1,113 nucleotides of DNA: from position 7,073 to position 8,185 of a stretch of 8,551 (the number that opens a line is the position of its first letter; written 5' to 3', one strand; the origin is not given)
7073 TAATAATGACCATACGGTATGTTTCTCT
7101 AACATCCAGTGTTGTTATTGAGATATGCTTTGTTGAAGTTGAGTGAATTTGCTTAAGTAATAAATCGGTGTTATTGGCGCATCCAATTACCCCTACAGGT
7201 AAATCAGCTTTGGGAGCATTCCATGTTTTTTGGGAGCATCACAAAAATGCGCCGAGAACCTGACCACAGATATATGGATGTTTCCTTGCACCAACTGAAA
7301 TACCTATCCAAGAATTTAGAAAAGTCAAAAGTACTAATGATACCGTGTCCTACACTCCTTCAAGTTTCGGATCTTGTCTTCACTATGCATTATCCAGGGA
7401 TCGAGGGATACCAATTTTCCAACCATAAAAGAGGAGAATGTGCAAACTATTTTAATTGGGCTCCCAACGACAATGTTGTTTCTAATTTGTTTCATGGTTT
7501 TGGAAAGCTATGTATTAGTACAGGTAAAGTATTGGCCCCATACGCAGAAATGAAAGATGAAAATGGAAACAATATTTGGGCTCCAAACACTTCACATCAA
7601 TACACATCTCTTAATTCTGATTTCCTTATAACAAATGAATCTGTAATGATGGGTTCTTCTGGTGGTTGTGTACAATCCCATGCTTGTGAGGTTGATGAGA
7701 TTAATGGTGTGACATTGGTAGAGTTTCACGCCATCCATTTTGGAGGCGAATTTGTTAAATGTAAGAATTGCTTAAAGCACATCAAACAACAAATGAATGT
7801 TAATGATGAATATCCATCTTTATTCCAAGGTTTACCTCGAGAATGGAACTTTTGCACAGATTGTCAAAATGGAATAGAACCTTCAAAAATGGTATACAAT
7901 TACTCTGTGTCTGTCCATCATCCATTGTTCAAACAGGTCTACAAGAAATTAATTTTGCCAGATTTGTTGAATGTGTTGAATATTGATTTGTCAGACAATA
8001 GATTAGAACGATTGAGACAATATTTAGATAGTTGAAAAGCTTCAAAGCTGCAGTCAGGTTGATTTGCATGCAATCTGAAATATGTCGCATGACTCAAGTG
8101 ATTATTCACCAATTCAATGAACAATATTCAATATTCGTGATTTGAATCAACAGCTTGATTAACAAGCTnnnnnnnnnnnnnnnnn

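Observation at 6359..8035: Split chymotrypsin-fold serine peptidase fused to a C-terminal C4 zinc-ribbon, with an internal NxWAPN duplication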

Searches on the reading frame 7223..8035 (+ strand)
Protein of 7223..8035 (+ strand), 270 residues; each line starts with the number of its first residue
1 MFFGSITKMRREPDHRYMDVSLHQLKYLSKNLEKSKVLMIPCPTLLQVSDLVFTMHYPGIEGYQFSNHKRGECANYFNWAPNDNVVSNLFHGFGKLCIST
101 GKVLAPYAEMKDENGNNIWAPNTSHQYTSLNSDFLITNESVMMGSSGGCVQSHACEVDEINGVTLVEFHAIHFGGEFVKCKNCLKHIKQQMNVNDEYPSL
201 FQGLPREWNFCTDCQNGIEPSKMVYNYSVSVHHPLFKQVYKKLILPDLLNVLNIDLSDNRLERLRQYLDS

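Call 5: search_protein_families(library=pfam, proteins=[window:7223-8032:+], max_evalue=10)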
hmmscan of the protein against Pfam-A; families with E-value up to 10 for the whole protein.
seq(270 aa): 1 family
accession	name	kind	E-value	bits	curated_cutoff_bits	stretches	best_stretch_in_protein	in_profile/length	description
PF23580.1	Znf_XAF1_N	-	0.26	11.2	27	1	177-190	5-18/30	XIAP-associated factor 1-like, N-terminal zinc finger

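Call 28: list_cluster_members(proteins=[P0001, P0002, window:7223-8032:+])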
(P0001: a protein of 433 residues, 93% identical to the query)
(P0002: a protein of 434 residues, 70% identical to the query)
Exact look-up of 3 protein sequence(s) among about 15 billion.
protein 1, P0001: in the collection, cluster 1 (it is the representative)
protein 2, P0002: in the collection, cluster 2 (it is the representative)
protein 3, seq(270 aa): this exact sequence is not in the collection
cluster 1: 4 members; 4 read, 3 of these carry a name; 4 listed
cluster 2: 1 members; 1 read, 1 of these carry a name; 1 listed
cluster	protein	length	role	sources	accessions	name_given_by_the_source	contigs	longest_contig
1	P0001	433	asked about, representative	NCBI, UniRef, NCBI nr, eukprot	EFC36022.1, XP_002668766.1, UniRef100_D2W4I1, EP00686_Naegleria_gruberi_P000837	predicted protein [Naegleria gruberi] | Predicted protein n=1 Tax=Naegleria gruberi TaxID=5762 RepID=D2W4I1_NAEGR | uncharacterized protein NAEGRDRAFT_76315 [Naegleria gruberi]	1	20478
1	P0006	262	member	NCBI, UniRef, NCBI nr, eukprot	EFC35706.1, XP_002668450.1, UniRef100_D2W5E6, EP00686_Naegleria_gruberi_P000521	predicted protein [Naegleria gruberi] | Predicted protein n=1 Tax=Naegleria gruberi TaxID=5762 RepID=D2W5E6_NAEGR | uncharacterized protein NAEGRDRAFT_76638 [Naegleria gruberi]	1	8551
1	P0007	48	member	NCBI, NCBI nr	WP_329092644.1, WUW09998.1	hypothetical protein [Streptosporangium sp. NBC_01469]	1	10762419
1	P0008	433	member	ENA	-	-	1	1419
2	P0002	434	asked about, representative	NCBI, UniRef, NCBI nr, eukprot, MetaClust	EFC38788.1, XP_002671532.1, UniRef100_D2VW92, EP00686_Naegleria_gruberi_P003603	predicted protein [Naegleria gruberi] | Predicted protein n=1 Tax=Naegleria gruberi TaxID=5762 RepID=D2VW92_NAEGR | uncharacterized protein NAEGRDRAFT_73298 [Naegleria gruberi]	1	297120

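Call 30: find_encoding_contigs(protein=P0008, flank=5000, max_places=5)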
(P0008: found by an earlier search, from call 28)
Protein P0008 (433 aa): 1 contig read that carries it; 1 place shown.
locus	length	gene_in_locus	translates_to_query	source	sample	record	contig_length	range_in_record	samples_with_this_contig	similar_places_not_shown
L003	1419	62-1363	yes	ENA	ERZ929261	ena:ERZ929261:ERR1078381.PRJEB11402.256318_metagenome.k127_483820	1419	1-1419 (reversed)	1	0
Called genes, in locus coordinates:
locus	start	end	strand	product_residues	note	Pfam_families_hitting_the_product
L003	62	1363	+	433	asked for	-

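Call 51: find_encoding_contigs(protein=P0006, flank=10000, max_places=6)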
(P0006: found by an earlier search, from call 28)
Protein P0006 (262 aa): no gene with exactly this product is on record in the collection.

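Call 52: find_encoding_contigs(protein=window:7223-8035:+, flank=10000, max_places=6)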
Protein window:7223-8035:+ (270 aa): no gene with exactly this product is on record in the collection.
